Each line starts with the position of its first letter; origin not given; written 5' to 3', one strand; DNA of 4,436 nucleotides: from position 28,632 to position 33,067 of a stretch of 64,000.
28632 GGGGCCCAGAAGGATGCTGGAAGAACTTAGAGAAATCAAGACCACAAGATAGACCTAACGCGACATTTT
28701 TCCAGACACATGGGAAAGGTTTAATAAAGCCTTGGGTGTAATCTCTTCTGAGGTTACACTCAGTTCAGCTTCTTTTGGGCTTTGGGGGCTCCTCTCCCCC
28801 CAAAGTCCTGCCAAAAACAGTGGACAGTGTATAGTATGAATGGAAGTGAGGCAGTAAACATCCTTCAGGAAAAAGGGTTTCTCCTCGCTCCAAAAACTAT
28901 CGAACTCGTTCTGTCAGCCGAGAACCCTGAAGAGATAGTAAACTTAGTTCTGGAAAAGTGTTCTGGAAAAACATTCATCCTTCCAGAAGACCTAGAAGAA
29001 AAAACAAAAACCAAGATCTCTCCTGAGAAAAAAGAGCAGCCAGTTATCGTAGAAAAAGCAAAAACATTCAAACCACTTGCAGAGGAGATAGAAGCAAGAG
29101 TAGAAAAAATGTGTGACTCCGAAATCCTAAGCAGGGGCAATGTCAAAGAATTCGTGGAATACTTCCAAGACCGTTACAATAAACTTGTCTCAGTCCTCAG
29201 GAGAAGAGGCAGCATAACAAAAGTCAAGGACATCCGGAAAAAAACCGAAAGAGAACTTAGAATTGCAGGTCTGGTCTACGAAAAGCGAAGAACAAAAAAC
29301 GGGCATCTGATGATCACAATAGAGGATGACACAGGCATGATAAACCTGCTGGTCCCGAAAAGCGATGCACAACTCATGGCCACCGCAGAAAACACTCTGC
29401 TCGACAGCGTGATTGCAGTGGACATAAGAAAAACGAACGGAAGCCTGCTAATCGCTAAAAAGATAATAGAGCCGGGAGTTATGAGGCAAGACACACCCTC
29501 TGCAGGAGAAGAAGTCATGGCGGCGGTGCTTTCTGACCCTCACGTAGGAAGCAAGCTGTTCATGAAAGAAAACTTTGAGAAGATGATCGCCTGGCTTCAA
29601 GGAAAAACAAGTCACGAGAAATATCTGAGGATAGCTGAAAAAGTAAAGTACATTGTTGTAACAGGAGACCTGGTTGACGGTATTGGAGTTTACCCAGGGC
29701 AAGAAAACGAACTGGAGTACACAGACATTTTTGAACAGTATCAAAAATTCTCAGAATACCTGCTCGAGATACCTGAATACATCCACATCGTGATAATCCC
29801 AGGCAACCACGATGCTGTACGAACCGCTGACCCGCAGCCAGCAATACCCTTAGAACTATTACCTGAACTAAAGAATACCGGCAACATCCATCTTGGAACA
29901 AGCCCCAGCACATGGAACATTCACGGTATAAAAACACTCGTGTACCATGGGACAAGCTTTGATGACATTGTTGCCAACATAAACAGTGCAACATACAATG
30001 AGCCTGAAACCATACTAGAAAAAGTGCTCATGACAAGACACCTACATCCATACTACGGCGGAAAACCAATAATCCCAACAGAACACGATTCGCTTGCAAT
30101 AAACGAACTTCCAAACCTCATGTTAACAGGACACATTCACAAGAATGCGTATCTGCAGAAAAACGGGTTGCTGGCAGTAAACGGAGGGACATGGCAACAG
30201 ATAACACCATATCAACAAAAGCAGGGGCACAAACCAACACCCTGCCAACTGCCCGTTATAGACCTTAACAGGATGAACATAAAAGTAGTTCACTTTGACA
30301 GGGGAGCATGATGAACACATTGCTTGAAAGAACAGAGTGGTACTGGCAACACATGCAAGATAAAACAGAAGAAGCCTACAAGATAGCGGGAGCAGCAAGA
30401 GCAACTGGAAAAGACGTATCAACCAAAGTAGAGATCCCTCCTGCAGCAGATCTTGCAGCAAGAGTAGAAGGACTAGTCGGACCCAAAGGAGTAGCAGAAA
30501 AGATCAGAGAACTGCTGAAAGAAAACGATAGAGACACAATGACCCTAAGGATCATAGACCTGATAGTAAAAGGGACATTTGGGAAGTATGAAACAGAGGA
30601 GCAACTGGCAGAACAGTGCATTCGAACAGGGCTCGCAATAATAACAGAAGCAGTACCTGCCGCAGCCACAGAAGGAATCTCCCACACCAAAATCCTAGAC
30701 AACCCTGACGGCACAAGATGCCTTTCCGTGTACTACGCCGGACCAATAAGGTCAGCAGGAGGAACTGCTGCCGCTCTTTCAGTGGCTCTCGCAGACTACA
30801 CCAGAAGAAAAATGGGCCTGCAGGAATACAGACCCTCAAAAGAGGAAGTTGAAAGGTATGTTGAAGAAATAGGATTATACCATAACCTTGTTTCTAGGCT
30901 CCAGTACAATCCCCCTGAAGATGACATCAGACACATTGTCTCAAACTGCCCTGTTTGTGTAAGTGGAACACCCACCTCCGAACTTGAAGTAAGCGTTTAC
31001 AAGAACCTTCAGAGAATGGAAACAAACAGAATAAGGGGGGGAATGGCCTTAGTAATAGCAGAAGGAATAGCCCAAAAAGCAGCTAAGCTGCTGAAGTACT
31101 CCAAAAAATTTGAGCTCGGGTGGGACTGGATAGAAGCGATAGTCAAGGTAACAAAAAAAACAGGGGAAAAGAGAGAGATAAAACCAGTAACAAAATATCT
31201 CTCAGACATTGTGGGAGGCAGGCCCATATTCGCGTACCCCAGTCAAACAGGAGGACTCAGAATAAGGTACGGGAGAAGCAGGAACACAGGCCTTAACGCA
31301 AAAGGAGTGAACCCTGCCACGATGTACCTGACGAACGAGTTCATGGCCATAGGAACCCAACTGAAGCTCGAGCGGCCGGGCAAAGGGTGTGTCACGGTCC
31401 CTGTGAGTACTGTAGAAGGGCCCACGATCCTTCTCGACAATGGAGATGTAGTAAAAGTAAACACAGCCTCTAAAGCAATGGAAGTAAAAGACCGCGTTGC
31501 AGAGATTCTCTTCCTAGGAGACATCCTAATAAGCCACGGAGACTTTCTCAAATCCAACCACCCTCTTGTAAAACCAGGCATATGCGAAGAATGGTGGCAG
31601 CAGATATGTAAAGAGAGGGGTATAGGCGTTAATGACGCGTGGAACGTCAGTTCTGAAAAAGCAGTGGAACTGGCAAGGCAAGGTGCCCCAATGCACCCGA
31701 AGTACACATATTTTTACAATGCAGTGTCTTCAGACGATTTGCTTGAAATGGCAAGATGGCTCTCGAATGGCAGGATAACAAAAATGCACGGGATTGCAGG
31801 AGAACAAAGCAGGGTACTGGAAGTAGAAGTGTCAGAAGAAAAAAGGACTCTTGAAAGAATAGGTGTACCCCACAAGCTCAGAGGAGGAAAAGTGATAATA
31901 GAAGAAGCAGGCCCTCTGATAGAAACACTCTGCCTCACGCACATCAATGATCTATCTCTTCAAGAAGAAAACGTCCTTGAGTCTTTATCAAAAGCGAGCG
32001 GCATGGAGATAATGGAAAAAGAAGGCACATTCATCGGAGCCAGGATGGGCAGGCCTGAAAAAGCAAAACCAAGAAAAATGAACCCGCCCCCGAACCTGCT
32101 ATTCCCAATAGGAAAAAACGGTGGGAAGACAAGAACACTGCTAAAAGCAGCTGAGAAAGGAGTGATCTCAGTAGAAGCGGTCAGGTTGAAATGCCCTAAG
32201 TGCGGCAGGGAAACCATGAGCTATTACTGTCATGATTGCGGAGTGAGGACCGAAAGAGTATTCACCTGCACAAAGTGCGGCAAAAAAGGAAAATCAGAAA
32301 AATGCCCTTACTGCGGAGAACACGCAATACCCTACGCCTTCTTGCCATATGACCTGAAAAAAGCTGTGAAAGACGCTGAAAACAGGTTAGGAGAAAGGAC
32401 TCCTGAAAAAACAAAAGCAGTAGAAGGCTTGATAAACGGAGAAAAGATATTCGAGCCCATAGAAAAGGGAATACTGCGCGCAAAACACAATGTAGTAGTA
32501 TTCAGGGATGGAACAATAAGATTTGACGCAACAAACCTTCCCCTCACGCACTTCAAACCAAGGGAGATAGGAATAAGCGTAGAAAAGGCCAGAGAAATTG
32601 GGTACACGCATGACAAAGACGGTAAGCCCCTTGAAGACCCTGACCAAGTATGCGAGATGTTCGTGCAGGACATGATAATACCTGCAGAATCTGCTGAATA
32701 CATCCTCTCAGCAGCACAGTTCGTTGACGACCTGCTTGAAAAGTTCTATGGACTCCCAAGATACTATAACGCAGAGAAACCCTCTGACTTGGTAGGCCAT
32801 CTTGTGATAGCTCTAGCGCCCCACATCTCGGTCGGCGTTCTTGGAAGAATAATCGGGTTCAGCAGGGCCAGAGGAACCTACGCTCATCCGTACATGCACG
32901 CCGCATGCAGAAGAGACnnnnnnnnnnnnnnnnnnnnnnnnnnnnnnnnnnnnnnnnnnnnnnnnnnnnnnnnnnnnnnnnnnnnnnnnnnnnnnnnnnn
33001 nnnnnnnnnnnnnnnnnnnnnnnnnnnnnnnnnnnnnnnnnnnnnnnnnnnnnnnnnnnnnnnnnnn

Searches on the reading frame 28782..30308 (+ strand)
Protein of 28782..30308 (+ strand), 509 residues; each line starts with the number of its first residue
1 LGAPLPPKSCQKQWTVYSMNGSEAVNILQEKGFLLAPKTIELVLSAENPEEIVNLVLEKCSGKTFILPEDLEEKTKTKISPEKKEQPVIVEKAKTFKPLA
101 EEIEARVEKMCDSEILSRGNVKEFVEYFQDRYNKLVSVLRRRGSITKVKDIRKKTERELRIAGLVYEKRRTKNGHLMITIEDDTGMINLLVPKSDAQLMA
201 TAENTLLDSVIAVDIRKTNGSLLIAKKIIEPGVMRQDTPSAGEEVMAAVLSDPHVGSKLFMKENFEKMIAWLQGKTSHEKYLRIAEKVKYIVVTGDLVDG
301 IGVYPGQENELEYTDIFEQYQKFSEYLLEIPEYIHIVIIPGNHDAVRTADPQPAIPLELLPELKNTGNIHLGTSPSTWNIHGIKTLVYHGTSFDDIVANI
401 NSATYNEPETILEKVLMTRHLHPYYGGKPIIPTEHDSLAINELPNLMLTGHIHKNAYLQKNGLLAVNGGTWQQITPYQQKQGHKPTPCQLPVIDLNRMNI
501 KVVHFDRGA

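Call 6: search_protein_families(library=pfam, proteins=[window:28782-30308:+], max_evalue=0.01)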
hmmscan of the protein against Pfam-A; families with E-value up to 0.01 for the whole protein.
window:28782-30308:+ (509 aa): 4 families
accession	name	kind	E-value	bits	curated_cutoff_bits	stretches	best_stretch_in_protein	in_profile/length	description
PF04042.21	DNA_pol_E_B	-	4.3e-16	59.4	29.1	1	248-451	2-203/210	DNA polymerase alpha/epsilon subunit B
PF00149.33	Metallophos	-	2.7e-14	54.5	21.5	1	248-454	4-190/191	Calcineurin-like phosphoesterase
PF01336.31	tRNA_anti-codon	-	1.5e-05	25.3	27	1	160-211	2-51/75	OB-fold nucleic acid binding domain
PF12850.12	Metallophos_2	-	3.2e-05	24.4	27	1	249-474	5-138/154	Calcineurin-like phosphoesterase superfamily domain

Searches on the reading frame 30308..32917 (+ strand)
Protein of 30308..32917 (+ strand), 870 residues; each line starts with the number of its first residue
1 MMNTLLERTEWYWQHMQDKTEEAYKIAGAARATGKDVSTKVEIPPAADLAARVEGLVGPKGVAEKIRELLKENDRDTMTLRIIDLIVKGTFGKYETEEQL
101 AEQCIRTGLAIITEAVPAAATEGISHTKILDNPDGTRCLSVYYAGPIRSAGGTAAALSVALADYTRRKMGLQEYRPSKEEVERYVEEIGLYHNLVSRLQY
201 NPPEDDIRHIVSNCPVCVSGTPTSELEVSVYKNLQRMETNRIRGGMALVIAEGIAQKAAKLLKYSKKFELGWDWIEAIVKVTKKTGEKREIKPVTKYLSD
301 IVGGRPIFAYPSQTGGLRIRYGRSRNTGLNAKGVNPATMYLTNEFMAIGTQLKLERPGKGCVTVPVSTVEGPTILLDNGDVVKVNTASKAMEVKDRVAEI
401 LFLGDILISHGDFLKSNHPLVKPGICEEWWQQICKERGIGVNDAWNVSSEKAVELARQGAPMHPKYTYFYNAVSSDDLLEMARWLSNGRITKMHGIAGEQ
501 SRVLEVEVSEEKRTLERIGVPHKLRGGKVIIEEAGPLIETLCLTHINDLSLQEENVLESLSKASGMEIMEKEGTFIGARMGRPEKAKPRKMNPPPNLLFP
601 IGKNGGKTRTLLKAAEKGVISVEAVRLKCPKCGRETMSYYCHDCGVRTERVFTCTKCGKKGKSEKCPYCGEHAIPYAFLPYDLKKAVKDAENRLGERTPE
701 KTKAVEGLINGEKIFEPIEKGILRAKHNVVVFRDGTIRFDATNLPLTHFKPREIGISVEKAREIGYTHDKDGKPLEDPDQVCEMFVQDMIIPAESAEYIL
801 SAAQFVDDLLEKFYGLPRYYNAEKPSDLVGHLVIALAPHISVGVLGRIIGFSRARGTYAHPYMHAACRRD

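Call 30: find_homologous_proteins(query=window:30308-32917:+, max_evalue=1e-50)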
Query window:30308-32917:+ (870 aa): 5491 proteins with E <= 1e-50 among 8000 candidates; the best 120 are listed.
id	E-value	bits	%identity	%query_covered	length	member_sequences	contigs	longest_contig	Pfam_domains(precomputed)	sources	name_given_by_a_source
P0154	0.0e+0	1111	77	70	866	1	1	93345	PF24844.2,PF24846.2,PF22912.3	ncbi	-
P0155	0.0e+0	1056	54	99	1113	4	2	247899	PF03833.20,PF24844.2,PF24846.2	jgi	-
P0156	0.0e+0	1041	53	99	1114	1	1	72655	PF03833.20,PF24844.2,PF24846.2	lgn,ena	-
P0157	0.0e+0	1035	53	99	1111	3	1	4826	PF03833.20,PF24844.2,PF24846.2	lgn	-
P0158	0.0e+0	1034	54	98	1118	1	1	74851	PF03833.20,PF24844.2,PF24846.2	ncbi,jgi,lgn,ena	-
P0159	0.0e+0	1029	53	98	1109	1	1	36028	PF03833.20,PF24844.2,PF24846.2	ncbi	ncbi:MAG: DNA polymerase II large subunit [archaeon]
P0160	0.0e+0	1023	55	99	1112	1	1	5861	PF03833.20,PF24844.2,PF24846.2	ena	-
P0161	0.0e+0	1023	53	99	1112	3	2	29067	PF03833.20,PF24844.2,PF24846.2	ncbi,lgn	-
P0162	0.0e+0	1022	53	99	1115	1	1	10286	PF03833.20,PF24844.2,PF24846.2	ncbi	ncbi:MAG: DNA polymerase II large subunit [Candidatus Micrarchaeota archaeon]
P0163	0.0e+0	1020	52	99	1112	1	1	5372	PF03833.20,PF24844.2,PF24846.2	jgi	jgi:DNA polymerase II large subunit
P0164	0.0e+0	1018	52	99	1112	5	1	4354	PF03833.20,PF24844.2,PF24846.2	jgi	jgi:DNA polymerase II large subunit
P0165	0.0e+0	1017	54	99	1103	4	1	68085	PF03833.20,PF24844.2,PF24846.2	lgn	-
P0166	0.0e+0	1015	53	99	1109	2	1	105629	PF03833.20,PF24844.2,PF24846.2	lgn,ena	-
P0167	0.0e+0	1015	52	99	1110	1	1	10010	PF03833.20,PF24844.2,PF24846.2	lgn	-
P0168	0.0e+0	1012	53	99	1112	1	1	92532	PF03833.20,PF24844.2,PF24846.2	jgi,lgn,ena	-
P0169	4.5e-298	1009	51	99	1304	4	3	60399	PF03833.20,PF24844.2,PF24846.2,PF14890.12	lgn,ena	-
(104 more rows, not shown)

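Call 39: find_encoding_contigs(protein=P0154, flank=3000, max_places=3)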
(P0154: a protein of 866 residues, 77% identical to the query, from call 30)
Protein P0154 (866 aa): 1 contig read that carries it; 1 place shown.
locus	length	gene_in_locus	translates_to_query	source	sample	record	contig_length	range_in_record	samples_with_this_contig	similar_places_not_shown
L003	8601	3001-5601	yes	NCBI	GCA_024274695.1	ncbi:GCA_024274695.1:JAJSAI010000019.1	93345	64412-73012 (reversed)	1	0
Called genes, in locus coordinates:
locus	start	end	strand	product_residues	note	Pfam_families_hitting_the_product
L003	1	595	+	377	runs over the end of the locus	PF00579:tRNA-synt_1b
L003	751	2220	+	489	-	PF01336:tRNA_anti-codon (weak), PF00149:Metallophos, PF04042:DNA_pol_E_B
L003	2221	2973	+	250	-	PF03833:PolC_DP2_N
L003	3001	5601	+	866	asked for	PF24844:PolC_DP2_central, PF24846:PolC_DP2_cat, PF22912:zf-DPOE (weak)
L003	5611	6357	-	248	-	-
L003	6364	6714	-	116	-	PF04472:SepF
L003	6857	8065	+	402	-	PF00931:NB-ARC (weak), PF13191:AAA_16 (weak), PF13401:AAA_22 (weak), PF22606:Cdc6-ORC-like_ATPase_lid (weak), PF22703:Cdc6_lid, PF09079:WHD_Cdc6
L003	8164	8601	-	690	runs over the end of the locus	PF00270:DEAD, PF04851:ResIII, PF13245:AAA_19 (faint), PF22527:DEXQc_Suv3 (weak), PF00271:Helicase_C, PF21280:Helicase_dom4_arc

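Call 40: list_cluster_members(proteins=[P0154, P0001, P0010, P0004])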
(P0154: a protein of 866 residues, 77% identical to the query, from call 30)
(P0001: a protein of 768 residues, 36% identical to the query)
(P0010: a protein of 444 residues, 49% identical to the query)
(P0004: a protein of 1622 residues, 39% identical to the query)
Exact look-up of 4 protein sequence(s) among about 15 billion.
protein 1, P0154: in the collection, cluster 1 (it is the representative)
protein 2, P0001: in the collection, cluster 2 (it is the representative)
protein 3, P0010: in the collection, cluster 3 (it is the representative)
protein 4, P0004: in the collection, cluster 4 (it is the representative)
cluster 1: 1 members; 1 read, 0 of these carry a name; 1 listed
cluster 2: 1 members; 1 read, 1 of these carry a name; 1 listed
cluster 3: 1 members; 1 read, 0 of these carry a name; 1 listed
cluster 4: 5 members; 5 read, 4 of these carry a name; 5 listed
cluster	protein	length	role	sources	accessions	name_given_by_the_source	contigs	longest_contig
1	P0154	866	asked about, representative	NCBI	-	-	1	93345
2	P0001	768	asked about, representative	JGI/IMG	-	DNA polymerase II large subunit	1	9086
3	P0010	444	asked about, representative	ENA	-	-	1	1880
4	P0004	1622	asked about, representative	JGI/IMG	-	DNA polymerase II large subunit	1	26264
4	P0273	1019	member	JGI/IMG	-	DNA polymerase II large subunit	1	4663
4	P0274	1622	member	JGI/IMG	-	DNA polymerase II large subunit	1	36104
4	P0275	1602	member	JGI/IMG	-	DNA polymerase II large subunit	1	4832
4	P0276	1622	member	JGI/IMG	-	-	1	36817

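Call 68: list_cluster_members(proteins=[P0169, P0049, P0068, P0071, P0078, P0086, P0089, P0101, P0076, P0104])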
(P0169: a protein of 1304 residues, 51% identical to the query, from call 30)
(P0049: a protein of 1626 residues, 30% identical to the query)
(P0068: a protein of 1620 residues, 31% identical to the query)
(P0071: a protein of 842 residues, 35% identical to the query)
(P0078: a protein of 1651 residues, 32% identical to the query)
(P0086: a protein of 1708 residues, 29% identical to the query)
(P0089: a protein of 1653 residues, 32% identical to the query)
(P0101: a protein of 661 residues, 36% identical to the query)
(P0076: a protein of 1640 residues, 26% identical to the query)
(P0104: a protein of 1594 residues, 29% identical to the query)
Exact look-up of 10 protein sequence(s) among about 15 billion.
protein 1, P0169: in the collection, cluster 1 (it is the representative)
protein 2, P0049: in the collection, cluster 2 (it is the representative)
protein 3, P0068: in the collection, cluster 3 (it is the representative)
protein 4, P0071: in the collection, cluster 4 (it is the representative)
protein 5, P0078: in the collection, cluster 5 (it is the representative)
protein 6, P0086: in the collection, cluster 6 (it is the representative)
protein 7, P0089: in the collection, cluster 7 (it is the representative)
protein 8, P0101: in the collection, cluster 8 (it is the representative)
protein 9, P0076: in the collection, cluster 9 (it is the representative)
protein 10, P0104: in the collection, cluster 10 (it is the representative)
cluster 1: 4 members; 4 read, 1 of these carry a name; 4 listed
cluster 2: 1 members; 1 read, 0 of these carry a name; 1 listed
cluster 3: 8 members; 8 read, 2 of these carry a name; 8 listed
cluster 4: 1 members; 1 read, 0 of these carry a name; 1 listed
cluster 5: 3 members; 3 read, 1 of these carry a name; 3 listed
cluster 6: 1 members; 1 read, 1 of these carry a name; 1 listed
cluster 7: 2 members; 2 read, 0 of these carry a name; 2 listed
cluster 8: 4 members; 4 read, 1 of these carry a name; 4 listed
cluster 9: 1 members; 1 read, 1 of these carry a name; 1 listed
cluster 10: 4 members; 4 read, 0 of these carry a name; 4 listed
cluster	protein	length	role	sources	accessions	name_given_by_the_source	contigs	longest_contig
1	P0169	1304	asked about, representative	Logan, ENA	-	-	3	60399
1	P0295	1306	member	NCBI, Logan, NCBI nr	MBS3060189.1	MAG: DNA polymerase II large subunit [DPANN group archaeon] | DNA polymerase II large subunit [DPANN group archaeon]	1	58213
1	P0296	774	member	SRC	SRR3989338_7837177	-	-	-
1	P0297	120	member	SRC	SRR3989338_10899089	-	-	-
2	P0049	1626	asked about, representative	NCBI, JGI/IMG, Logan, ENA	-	-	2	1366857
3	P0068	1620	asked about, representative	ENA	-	-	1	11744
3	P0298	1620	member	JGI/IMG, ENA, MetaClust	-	\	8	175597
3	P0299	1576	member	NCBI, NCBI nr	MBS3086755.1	DNA polymerase II large subunit [Candidatus Pacearchaeota archaeon]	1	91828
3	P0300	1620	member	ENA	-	-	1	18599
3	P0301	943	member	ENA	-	-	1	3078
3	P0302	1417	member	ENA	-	-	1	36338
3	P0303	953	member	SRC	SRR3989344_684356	-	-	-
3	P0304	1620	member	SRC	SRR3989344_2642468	-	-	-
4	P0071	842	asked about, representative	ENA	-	-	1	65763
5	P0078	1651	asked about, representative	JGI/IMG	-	-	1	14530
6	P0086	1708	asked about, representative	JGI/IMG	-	DNA polymerase II large subunit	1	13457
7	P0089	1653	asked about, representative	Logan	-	-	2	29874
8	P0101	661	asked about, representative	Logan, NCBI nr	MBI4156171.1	hypothetical protein [Candidatus Woesearchaeota archaeon]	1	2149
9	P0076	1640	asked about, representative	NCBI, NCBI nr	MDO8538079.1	MAG: DNA polymerase II large subunit [archaeon] | DNA polymerase II large subunit [archaeon]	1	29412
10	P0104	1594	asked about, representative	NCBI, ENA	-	-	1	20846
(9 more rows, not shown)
